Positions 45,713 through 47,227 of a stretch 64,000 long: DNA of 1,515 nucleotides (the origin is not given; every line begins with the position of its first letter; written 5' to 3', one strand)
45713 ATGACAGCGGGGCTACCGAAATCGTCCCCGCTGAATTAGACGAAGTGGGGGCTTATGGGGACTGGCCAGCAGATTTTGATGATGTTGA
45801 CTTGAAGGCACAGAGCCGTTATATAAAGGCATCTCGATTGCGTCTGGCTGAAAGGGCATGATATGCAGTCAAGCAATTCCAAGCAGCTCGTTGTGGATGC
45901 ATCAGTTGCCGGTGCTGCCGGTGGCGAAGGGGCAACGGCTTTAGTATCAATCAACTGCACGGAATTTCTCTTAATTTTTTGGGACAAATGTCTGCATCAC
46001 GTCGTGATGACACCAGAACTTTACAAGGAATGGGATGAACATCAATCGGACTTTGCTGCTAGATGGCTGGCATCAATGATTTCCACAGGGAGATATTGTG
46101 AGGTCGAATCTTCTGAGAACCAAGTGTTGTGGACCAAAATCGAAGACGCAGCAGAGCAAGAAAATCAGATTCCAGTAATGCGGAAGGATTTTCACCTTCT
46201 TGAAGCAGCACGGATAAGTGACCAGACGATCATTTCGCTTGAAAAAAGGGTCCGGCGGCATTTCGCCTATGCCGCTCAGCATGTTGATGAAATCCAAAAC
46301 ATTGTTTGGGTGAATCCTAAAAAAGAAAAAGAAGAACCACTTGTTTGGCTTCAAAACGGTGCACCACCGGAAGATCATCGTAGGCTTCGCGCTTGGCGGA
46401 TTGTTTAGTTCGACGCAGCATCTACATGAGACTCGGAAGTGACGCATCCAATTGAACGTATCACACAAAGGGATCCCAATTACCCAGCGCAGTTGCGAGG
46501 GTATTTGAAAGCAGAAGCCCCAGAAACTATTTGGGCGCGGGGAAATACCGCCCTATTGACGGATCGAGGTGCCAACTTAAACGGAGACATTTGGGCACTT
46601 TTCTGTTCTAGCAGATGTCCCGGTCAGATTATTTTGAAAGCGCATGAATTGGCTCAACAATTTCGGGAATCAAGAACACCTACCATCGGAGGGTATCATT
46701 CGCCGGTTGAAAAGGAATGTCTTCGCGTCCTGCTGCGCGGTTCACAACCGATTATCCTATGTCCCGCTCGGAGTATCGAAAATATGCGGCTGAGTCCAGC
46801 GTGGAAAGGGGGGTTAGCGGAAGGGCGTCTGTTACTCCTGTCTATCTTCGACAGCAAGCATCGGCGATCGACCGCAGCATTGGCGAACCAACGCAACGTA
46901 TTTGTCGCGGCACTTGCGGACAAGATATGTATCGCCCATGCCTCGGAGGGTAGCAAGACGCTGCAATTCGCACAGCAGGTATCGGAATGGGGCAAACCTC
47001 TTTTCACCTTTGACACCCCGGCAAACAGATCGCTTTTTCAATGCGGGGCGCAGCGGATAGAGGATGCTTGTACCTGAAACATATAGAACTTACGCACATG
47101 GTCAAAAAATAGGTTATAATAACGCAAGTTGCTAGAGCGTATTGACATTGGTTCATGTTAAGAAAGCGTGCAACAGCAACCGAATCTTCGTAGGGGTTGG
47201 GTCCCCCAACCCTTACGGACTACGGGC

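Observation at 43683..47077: XRE / N-extended ABC-type ATPase / PIN-like / DprA(SLOG)-like four-gene cassette: candidate undescribed defence system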

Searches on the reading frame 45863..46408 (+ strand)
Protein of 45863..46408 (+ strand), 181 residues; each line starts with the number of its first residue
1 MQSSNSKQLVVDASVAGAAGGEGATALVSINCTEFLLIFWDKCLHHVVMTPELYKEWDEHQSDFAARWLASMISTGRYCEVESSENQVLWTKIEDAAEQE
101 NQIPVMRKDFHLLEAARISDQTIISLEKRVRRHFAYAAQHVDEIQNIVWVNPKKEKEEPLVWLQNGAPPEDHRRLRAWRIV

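Call 3: search_protein_families(library=pfam, proteins=[window:45863-46408:+], max_evalue=0.1)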
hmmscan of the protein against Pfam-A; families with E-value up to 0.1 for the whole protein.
window:45863-46408:+ (181 aa): 0 families

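Call 4: search_protein_families(library=padloc, proteins=[window:45863-46408:+], max_evalue=0.1)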
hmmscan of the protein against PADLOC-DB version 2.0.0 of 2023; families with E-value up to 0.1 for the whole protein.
window:45863-46408:+ (181 aa): 1 family
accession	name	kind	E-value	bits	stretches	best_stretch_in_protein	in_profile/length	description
PDLC02605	DrmC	-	0.006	14.2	1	51-124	61-132/270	DrmC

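Call 5: search_protein_families(library=ncbifam, proteins=[window:45863-46408:+], max_evalue=0.1)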
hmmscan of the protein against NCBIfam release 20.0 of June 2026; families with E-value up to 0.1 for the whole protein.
window:45863-46408:+ (181 aa): 0 families

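Call 16: find_homologous_proteins(query=window:45863-46408:+, max_evalue=0.001)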
Query window:45863-46408:+ (181 aa): 283 proteins with E <= 0.001 among 363 candidates; the best 120 are listed.
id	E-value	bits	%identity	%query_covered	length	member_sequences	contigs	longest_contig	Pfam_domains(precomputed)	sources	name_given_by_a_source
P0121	7.9e-118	409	100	100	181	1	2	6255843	-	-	-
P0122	1.6e-91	323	82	100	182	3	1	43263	-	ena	-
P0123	2.6e-88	312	80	100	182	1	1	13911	-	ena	-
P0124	9.2e-88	311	80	98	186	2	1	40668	-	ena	-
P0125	8.6e-70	252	69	97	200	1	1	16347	-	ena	-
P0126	1.9e-68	248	66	98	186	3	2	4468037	-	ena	-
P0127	2.1e-68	248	66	100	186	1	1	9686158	-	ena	-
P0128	6.3e-67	243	66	99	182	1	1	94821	-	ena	-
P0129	9.2e-67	242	65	100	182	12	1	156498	-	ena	-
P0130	1.0e-66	242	66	100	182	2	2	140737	-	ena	-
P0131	1.2e-66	242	65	99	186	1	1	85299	-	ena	-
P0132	2.0e-66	241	65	100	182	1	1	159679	-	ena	-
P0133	2.3e-66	241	69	98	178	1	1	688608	-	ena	-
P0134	3.3e-66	240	64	100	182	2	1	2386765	-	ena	-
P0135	3.6e-66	240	65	100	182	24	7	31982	-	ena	-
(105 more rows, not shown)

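Call 33: predict_structure(alignment_id=A1)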
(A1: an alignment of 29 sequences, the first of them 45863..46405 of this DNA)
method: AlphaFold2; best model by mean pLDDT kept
length: 181 residues; sequences in the alignment: 29
mean_pLDDT: 83.3   pTM: 0.81
mean pLDDT of the five models: 83.3, 70.1, 70.0, 69.0, 67.0
residues with pLDDT >= 90: 67; 70-90: 83; 50-70: 26; < 50: 5
segments of 3 or more residues with pLDDT < 50: 1-4
pLDDT, mean of each block of 10 residues (from residue 1): 65 89 70 88 88 92 94 93 83 91 89 90 89 90 89 66 67 72 37
secondary structure, 60 per line:
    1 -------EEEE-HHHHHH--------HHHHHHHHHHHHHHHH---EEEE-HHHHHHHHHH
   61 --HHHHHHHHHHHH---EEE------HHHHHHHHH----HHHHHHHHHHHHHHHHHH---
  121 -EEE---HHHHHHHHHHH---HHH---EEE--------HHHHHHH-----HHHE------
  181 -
elements in order: E8-11 H13-18 H27-42 E46-49 H51-60 H63-74 E78-80 H87-95 H100-117 E122-124 H128-138 E148-150 H159-165

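Call 37: fold_search(model_id=the predicted structure, library=pdb)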
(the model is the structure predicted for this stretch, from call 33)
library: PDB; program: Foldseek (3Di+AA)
matches with E <= 10: 455; with E <= 0.001: 1
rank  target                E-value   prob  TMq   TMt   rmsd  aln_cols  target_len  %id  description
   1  7vwo_A                9.3e-04  1.00  0.52  0.63   4.4       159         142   14  TA complex from Mycobacterium tuberculosis (released 2022-11-16)
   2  2lcq_MODEL_1_A        2.5e-03  1.00  0.41  0.45   4.8       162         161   17  Solution structure of the endonuclease Nob1 from P.horikoshii (released 2011-12-14)
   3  7og5_J                4.2e-03  1.00  0.46  0.49   6.5       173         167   17  RNA-free Ribonuclease P from Halorhodospira halophila (released 2021-07-07)
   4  7og5_B                4.7e-03  1.00  0.46  0.51   5.6       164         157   18  RNA-free Ribonuclease P from Halorhodospira halophila (released 2021-07-07)
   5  7og5_A                5.0e-03  1.00  0.46  0.52   5.6       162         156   18  RNA-free Ribonuclease P from Halorhodospira halophila (released 2021-07-07)
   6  8rdd                  7.4e-03  0.98  0.43  0.47   5.7       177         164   12  Crystal structure of Saccharomyces cerevisiae Nmd4 protein involved in nonsense mediated mRNA decay (released 2024-08-14)
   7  2fe1                  2.1e-02  0.99  0.43  0.55   5.4       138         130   12  Crystal Structure of PAE0151 from Pyrobaculum aerophilum (released 2005-12-27)
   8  8kda_A                2.5e-02  0.96  0.44  0.43   8.9       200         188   12  Cryo-EM structure of Hydrogenobacter thermophilus minimal protein-only RNase P (HARP) in complex with pre-tRNAs (released 2024-08-14)
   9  7e8k_A                3.6e-02  0.92  0.43  0.39   7.6       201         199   11  Crystal structure of Proteinaceous RNase P (PRORP) from Planctomycetes bacterium GWF2_40_8 (released 2022-03-02)
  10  5ecw_A                4.0e-02  0.91  0.40  0.51   6.1       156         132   11  Structure of the Shigella flexneri VapC mutant D7A (released 2016-02-17)
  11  7e8j_A                4.2e-02  0.94  0.46  0.43   7.6       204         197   14  Crystal structure of Proteinaceous RNase P (PRORP) from Thermococcus celer (released 2022-03-02)
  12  7e8j_B                4.8e-02  0.95  0.47  0.45   7.3       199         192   15  Crystal structure of Proteinaceous RNase P (PRORP) from Thermococcus celer (released 2022-03-02)
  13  8ssg_B                5.0e-02  0.93  0.45  0.47   7.2       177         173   14  Minimal protein-only/RNA-free Ribonuclease P from Hydrogenobacter thermophilus (released 2023-10-18)
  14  3zvk_A                5.3e-02  0.93  0.42  0.54   6.6       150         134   10  Crystal structure of VapBC2 from Rickettsia felis bound to a DNA fragment from their promoter (released 2011-12-14)
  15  3zvk_B                6.0e-02  0.89  0.39  0.51   6.7       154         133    8  Crystal structure of VapBC2 from Rickettsia felis bound to a DNA fragment from their promoter (released 2011-12-14)
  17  5ed0_A                8.0e-02  0.91  0.42  0.53   5.5       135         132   13  Structure of the Shigella flexneri VapC mutant D7N (released 2016-02-17)
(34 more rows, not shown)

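Call 50: search_protein_families(library=padloc, alignment_id=A1, max_evalue=10)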
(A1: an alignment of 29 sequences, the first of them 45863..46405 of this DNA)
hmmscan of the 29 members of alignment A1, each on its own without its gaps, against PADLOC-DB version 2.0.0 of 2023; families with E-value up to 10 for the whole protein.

A. member 1, window:45863-46405:+ (181 aa): 1 family
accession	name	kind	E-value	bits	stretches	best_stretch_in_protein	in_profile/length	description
PDLC02605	DrmC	-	0.006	14.2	1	51-124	61-132/270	DrmC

B. families by the number of members that match (of 29 scanned): 3 families
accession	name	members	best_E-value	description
PDLC02605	DrmC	3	0.006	DrmC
PDLC02547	PglZ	2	0.012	PglZ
PDLC02149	TniQ_IB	1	0.018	-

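Call 85: fold_search(model_id=the predicted structure, library=viral)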
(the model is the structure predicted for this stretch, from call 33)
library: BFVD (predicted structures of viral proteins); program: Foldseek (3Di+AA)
matches with E <= 10: 242; with E <= 0.001: 0
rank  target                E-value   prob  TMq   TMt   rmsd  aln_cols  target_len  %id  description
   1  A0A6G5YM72            6.6e-02  0.92  0.43  0.22   4.8       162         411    7  (no name in the UniProt tables at hand)
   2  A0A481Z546            1.4e-01  0.18  0.23  0.13  10.5       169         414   11  FtsJ-like methyltransferase [Pithovirus LCPAC101]
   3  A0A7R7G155            1.7e-01  0.77  0.40  0.19   6.0       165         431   12  (no name in the UniProt tables at hand)
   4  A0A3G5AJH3            1.8e-01  0.60  0.40  0.21   6.1       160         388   11  DUF1308 domain-containing protein [Satyrvirus sp.]
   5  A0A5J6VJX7            2.1e-01  0.16  0.23  0.12  11.0       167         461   11  Asteroid domain-containing protein [Megaviridae environmental sample]
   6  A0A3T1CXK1            2.1e-01  0.08  0.19  0.07  12.7       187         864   15  DNA helicase [Acanthamoeba castellanii medusavirus J1]
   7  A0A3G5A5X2            2.4e-01  0.54  0.25  0.20   4.6        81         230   10  Uncharacterized protein [Hyperionvirus sp.]
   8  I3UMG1                3.4e-01  0.13  0.23  0.11  11.1       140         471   10  Uncharacterized protein [Colwellia phage 9A]
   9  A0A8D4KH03            5.7e-01  0.13  0.24  0.19   9.3       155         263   12  (no name in the UniProt tables at hand)
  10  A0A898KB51            6.0e-01  0.14  0.35  0.26   8.9       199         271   10  (no name in the UniProt tables at hand)
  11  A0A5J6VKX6            6.7e-01  0.25  0.37  0.24   5.9       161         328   10  RNase NYN domain-containing protein [Megaviridae environmental sample]
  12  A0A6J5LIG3            7.1e-01  0.15  0.33  0.25   7.2       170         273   10  Uncharacterized protein [uncultured Caudovirales phage]
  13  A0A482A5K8            7.1e-01  0.04  0.17  0.14  20.4       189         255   11  VP6 [Ife virus]
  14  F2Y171                7.1e-01  0.03  0.16  0.07  12.3       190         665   11  (no name in the UniProt tables at hand)
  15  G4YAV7                7.6e-01  0.14  0.31  0.19   9.6       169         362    9  (no name in the UniProt tables at hand)
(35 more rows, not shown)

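Call 86: search_dna_similar(query=window:45863-46405:+, collection=plasmids, mode=protein, max_evalue=0.001, max_rows=10)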
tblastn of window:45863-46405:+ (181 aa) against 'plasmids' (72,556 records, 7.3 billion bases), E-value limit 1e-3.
No match.

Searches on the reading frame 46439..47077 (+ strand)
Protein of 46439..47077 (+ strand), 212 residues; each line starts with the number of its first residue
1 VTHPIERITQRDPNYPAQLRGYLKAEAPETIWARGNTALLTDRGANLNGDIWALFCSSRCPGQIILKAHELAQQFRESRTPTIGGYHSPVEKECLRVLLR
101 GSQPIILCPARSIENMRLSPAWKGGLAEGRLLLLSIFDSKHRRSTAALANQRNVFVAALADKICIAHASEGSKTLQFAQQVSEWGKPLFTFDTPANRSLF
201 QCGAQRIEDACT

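Call 3: search_protein_families(library=pfam, proteins=[window:46439-47077:+], max_evalue=0.1)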
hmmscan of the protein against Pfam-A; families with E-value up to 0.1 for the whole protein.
window:46439-47077:+ (212 aa): 1 family
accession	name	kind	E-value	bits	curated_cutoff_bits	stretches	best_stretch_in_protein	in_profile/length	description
PF02481.21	DNA_processg_A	-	4.7e-10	39.4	29.6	1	5-209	7-205/212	DNA recombination-mediator protein A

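Call 4: search_protein_families(library=padloc, proteins=[window:46439-47077:+], max_evalue=0.1)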
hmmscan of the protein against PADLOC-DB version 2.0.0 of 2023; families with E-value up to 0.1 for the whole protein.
window:46439-47077:+ (212 aa): 2 families
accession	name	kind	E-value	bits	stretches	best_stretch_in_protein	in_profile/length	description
PDLC03927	PsyrA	-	8e-18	62.7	1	8-207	97-293/398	-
PDLC03961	ShosA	-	5.5e-06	23.9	1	151-205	218-273/303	-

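Call 5: search_protein_families(library=ncbifam, proteins=[window:46439-47077:+], max_evalue=0.1)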
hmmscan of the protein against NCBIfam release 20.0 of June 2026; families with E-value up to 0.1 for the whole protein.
window:46439-47077:+ (212 aa): 1 family
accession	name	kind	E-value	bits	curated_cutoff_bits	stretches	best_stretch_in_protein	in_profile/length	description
TIGR00732.1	dprA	equivalog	4e-08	32.7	191.15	1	6-198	10-194/220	DNA-processing protein DprA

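Call 49: find_related_loci(query=window:46439-47074:+, collection=metagenome_contigs, flank=8000)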
Query window:46439-47074:+ (212 aa) in metagenome_contigs; peptide patterns used: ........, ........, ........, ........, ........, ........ (x = any residue, [..] = any of these).
108 stretches matched a pattern; 5 encode a relative of the query (tblastn E <= 1e-3); 5 distinct loci.
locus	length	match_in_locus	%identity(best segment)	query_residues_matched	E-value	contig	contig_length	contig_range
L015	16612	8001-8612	70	5-208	9e-98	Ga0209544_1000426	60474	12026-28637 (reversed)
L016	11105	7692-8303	70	5-208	8e-98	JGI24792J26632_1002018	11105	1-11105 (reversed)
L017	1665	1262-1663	49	8-149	2e-38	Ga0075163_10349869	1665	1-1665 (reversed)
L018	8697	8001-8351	41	53-171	1e-22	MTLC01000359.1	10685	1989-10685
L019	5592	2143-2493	41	53-171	9e-23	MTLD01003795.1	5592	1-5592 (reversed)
